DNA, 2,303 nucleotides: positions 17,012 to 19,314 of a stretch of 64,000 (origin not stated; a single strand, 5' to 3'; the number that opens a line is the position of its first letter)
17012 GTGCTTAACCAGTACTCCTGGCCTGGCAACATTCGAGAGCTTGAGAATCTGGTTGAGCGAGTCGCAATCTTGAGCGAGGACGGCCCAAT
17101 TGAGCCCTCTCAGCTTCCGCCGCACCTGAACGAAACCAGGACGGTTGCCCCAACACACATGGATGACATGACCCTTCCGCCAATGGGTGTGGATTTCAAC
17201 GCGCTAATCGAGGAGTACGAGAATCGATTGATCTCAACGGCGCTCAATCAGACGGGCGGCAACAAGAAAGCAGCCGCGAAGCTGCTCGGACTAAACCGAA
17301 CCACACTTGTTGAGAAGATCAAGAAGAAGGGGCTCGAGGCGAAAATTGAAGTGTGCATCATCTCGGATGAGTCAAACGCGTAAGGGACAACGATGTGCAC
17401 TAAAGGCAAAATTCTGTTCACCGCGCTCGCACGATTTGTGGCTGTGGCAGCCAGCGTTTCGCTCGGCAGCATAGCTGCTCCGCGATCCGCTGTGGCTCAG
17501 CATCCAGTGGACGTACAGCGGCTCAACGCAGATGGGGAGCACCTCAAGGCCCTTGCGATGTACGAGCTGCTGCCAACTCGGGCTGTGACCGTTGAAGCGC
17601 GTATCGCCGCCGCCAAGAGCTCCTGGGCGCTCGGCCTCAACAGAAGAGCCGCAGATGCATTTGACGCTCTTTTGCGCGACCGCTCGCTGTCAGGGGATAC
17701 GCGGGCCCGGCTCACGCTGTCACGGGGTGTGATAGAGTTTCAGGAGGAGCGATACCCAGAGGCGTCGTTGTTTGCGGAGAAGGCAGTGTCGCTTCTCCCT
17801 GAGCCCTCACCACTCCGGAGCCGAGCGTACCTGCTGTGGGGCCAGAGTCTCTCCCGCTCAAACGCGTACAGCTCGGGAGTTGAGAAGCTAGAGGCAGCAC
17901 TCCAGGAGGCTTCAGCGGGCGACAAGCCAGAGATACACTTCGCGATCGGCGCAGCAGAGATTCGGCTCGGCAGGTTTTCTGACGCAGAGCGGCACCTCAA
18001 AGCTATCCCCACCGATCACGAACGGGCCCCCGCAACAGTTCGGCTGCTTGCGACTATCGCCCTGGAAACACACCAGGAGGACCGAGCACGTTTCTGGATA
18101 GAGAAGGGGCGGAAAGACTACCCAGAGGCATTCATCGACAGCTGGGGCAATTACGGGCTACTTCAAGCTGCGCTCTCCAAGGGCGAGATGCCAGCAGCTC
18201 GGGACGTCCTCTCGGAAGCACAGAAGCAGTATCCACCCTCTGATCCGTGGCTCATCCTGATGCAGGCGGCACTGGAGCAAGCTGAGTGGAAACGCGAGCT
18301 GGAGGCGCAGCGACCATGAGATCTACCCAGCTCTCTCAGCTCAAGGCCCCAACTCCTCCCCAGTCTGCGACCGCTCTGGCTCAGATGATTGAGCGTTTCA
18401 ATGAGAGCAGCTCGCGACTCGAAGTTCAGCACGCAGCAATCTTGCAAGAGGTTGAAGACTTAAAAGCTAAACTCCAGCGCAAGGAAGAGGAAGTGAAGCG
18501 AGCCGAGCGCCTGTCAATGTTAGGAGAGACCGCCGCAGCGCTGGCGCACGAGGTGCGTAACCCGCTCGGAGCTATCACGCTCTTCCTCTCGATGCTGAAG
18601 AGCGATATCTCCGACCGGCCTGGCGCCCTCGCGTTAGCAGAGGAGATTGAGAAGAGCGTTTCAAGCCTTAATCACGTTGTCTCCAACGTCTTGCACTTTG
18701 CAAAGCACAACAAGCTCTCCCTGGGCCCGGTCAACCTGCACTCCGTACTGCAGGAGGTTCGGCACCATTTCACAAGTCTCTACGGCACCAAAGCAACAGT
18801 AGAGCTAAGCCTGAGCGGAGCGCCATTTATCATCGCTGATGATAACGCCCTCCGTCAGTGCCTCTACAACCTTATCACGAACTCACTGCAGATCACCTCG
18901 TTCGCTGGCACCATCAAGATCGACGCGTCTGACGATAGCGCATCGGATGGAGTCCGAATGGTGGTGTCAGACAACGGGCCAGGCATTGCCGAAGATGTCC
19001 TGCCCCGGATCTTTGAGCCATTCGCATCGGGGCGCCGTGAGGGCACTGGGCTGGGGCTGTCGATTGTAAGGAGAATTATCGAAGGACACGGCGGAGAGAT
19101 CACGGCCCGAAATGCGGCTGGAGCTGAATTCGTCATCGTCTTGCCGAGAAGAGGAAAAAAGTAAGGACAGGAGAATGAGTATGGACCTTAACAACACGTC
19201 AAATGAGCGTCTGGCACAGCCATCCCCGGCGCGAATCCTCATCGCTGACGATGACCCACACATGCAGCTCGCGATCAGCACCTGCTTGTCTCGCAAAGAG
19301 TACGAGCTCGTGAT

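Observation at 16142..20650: Sigma-54 regulatory cassette next to the flagellar cluster, headed by a receiver-less sigma-54 activator with its own sigma-54 promoter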

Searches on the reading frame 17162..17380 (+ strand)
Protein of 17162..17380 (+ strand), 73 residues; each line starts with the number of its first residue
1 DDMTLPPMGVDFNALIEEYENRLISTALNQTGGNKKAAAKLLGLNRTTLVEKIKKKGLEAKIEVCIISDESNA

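Call 46: search_solved_structures(query=window:17162-17380:+, max_evalue=1, show_alignments=2)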
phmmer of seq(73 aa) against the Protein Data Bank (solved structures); distinct sequences matched with E-value up to 1: 20.
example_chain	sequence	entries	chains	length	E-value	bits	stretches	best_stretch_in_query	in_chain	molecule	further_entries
6m10_A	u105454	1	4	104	2e-05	27.9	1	10-56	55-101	Putative Fis-like DNA-binding protein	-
8p53_C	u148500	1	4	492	2.6e-05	27.6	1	4-60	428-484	Transcriptional regulator FleQ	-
1ntc_A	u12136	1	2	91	3.4e-05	27.2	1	17-59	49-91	PROTEIN (NITROGEN REGULATION PROTEIN (NTRC))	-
4fis_A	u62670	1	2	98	7.8e-05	26.1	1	13-58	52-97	FACTOR FOR INVERSION STIMULATION (FIS)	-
2m8g_X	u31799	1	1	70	8.3e-05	26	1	11-61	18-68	Transcriptional regulator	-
1fip_A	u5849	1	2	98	0.00011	25.6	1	13-58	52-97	FACTOR FOR INVERSION STIMULATION (FIS)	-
1f36_A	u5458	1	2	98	0.00014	25.2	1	13-58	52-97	FIS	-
1ety_A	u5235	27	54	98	0.00015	25.1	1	13-58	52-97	FACTOR FOR INVERSION STIMULATION | FACTOR FOR INVERSION STIMULATION (FIS) | DNA-binding protein fis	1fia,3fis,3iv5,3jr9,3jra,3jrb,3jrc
1etq_A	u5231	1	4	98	0.00021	24.7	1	13-58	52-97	FACTOR FOR INVERSION STIMULATION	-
1etk_A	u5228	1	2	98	0.0003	24.2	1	13-58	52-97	FACTOR FOR INVERSION STIMULATION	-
1etx_A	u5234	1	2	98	0.0003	24.2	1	13-58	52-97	FACTOR FOR INVERSION STIMULATION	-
1eto_A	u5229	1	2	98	0.0003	24.2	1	13-58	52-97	FACTOR FOR INVERSION STIMULATION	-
5exx_A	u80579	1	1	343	0.00054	23.4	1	4-55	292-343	Transcriptional regulator FleQ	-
1ojl_A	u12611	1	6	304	0.00076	23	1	18-54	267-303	TRANSCRIPTIONAL REGULATORY PROTEIN ZRAR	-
7zbs_X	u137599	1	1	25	0.0011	22.4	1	27-50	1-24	HTH_8cm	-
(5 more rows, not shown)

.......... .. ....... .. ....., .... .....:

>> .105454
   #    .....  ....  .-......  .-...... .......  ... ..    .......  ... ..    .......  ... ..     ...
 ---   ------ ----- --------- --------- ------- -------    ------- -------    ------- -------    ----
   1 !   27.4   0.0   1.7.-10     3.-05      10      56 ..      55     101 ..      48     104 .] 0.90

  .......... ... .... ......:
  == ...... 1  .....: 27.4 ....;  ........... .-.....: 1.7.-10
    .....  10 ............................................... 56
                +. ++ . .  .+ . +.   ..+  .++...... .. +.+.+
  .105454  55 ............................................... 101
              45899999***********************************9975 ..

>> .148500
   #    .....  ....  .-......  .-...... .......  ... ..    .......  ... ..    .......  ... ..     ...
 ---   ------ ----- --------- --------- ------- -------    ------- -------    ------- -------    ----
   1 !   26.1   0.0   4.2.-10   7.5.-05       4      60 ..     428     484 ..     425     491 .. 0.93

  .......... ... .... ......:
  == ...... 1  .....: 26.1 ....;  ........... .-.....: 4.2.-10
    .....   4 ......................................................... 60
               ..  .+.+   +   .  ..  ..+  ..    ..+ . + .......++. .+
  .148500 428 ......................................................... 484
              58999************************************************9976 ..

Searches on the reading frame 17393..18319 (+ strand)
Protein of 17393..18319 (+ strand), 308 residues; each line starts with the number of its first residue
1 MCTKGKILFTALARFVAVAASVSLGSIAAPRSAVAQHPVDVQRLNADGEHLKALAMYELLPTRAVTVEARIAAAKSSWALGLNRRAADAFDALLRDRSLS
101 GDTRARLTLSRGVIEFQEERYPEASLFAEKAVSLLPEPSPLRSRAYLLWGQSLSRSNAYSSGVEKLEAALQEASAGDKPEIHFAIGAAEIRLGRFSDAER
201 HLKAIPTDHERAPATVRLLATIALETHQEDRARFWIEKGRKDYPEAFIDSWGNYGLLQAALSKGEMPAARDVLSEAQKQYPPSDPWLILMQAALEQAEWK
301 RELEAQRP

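Call 3: search_protein_families(library=pfam, proteins=[window:17393-18319:+], max_evalue=0.01)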
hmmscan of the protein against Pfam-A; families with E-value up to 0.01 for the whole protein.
window:17393-18319:+ (308 aa): 10 families
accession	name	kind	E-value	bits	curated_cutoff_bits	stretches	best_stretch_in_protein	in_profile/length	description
PF13432.12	TPR_16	-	3.1e-10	40.7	32.7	1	72-132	2-58/65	Tetratricopeptide repeat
PF13428.12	TPR_14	-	2.6e-08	34.2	23.5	0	254-293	5-43/44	Tetratricopeptide repeat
PF07719.23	TPR_2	-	1.1e-07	31.8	27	0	179-203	1-25/34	Tetratricopeptide repeat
PF14559.12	TPR_19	-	3.3e-07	31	25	1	157-209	5-55/68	Tetratricopeptide repeat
PF17874.7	TPR_MalT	-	6.6e-05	22.8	45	1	111-283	7-194/336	MalT-like TPR region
PF07219.19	HemY_N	-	0.00011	22.7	31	0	83-138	37-92/107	HemY protein N-terminus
PF12895.13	ANAPC3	-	0.00017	22.2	27.2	1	119-204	3-81/82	Anaphase-promoting complex, cyclosome, subunit 3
PF00515.34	TPR_1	-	0.0017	18.5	27.8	0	110-137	6-33/34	Tetratricopeptide repeat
PF20308.4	TPR-S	-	0.0061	17.6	27.6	0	163-260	6-99/102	Tetratricopeptide Repeats-Sensor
PF21545.3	T7SS_EccA1_N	-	0.0073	16.1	27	0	182-234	171-226/272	T7SS, ESX-1 secretion system protein EccA1, N-terminal domain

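Call 25: search_protein_families(library=ncbifam, proteins=[window:17393-18319:+], max_evalue=0.001)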
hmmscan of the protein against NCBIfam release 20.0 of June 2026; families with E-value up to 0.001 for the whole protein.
window:17393-18319:+ (308 aa): 4 families
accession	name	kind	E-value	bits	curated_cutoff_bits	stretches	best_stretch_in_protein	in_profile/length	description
TIGR02917.1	PEP_TPR_lipo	equivalog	7.8e-07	27.3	312.2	1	108-238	230-354/899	XrtA/PEP-CTERM system TPR-repeat protein PrsT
TIGR00540.1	TPR_hemY_coli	hypoth_equivalog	6e-06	25.3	142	1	101-232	79-205/385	heme biosynthesis-associated TPR protein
TIGR02795.1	tol_pal_ybgF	equivalog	8e-05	23.2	90.1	0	178-246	38-109/119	tol-pal system protein YbgF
NF040959.1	MamA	equivalog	0.00089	18.7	200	0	45-203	48-197/204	magnetosome protein MamA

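Call 83: search_solved_structures(query=window:17393-18319:+, max_evalue=1)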
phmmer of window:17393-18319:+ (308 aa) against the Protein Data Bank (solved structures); distinct sequences matched with E-value up to 1: 1.
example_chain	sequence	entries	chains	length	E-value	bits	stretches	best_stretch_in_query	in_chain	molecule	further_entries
5eum_A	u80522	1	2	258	0.95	12.4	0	68-115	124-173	Lipid A export ATP-binding/permease protein MsbA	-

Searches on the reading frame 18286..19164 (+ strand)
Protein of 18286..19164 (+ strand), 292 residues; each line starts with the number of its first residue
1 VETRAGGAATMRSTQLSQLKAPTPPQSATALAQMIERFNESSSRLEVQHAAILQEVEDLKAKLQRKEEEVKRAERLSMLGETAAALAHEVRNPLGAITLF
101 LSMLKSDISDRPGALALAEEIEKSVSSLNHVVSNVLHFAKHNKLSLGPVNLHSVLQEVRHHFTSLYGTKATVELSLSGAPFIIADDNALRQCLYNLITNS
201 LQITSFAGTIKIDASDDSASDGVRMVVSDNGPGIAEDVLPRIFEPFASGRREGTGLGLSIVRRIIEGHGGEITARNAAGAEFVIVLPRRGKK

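Call 3: search_protein_families(library=pfam, proteins=[window:18286-19164:+], max_evalue=0.01)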
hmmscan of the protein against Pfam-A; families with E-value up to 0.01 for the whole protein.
window:18286-19164:+ (292 aa): 4 families
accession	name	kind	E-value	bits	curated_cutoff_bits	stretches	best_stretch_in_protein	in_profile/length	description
PF02518.31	HATPase_c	-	3.9e-27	95.3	26.4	1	185-288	2-109/111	Histidine kinase-, DNA gyrase B-, and HSP90-like ATPase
PF00512.31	HisKA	-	5.8e-12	45.9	26.9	1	79-141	2-63/66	His Kinase A (phospho-acceptor) domain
PF12128.14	DUF3584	-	0.0036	15.3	31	1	35-145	802-908/1191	Protein of unknown function (DUF3584)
PF13589.12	HATPase_c_3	-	0.0055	17.2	25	0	192-250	6-60/137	Histidine kinase-, DNA gyrase B-, and HSP90-like ATPase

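Call 25: search_protein_families(library=ncbifam, proteins=[window:18286-19164:+], max_evalue=0.001)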
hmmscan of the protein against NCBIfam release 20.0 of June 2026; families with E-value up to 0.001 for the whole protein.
window:18286-19164:+ (292 aa): 81 families (the best 25 are shown)
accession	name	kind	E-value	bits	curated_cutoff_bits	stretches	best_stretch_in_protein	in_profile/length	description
NF008468.0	PRK11360.1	equivalog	2.8e-55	187.8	646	1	54-290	372-610/616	two-component system sensor histidine kinase AtoS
NF007688.0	PRK10364.1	equivalog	7.6e-44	150.2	479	1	63-290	224-453/460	two-component system sensor histidine kinase ZraS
NF010411.0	PRK13837.1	equivalog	3.6e-37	127.8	647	1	45-291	414-678/828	two-component system VirA-like sensor kinase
TIGR02966.1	phoR_proteo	equivalog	9.2e-31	107.1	334.2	1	82-283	117-330/333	phosphate regulon sensor histidine kinase PhoR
NF046044.1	PnpS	equivalog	1e-30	107.1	400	1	30-287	122-390/390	two-component system histidine kinase PnpS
NF047497.1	HK_LIC_12097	equivalog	9.4e-30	103.5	500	1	49-287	121-365/367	LIC_12097 family sensor histidine kinase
NF006800.0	PRK09303.1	equivalog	2e-29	102.7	342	1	40-287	114-376/383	histidine kinase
NF040750.1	tetrathio_HK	equivalog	2.2e-29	102.4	750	1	55-279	314-543/555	tetrathionate respiration histidine kinase TtrS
NF008312.0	PRK11100.1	equivalog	1e-28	100.5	356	1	71-288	248-474/477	two-component system sensor histidine kinase CreC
NF053867.1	SprKinKinDBac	equivalog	1.3e-27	96.4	775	1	65-288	272-497/500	sporulation kinase KinD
NF047794.1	HisKinPtgB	equivalog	5.4e-27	94.3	1000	1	29-282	396-647/656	two-component system sensor histidine kinase PgtB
NF052574.1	HisKinEspCMyxo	equivalog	1.2e-26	93.2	1200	1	70-287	408-636/785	serine histidine kinase EspC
NF007004.0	PRK09467.1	equivalog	6.3e-26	91.2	415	1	84-284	237-432/440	two-component system sensor histidine kinase EnvZ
TIGR01386.1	cztS_silS_copS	subfamily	8.4e-26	90.9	292.55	1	42-279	208-448/457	heavy metal sensor histidine kinase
NF049962.1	HisKinFlgSCampy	equivalog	2.8e-25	89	600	1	70-277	123-328/338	fla regulon two-component system sensor histidine kinase FlgS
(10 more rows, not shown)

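Call 84: search_solved_structures(query=window:18316-19164:+, max_evalue=1e-15)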
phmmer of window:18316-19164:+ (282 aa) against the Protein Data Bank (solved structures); distinct sequences matched with E-value up to 1e-15: 18.
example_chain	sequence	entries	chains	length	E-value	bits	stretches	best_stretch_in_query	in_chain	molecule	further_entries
9jfj_A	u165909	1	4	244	6.4e-33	117.8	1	54-277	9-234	Sensor histidine kinase ZraS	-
3a0r_A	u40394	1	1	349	2.8e-32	115.7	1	45-280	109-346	Sensor protein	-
8a3u_A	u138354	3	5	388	1.8e-24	90.1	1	45-278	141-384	Putative Sensory box protein,Sensor protein FixL | Putative Sensory box protein,Putative Sensory box protein,Sensor protein FixL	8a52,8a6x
8a7f_A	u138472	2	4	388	1.9e-24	90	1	45-278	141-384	Putative Sensory box protein,Sensor protein FixL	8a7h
4gcz_A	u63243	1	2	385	2.1e-24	89.9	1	45-278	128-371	Blue-light photoreceptor, Sensor protein fixL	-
9p6i_A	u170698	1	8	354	2.3e-22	83.2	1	57-278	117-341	histidine kinase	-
8f71_A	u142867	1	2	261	4.4e-20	75.7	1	53-269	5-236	Histidine kinase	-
7z8n_A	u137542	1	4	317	4.4e-20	75.7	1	32-276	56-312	Histidine kinase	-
8u4x_A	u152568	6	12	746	2e-19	73.5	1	57-277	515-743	histidine kinase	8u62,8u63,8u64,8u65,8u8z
3d36_A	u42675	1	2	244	2.2e-19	73.4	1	60-265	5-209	Sporulation kinase B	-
6qrj_A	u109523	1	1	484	9.7e-19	71.3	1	71-273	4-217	Hybrid kinase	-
6lgq_C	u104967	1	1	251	2.4e-17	66.8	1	71-279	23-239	Histidine kinase KdpD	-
3a0t_A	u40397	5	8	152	4.3e-17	65.9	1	172-280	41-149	Sensor protein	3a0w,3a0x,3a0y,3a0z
8vc9_A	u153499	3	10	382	1.2e-16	64.4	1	44-269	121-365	Leptospira virulence regulator B (LvrB) | histidine kinase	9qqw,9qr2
4jas_A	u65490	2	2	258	8.5e-16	61.7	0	58-278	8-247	Histidine kinase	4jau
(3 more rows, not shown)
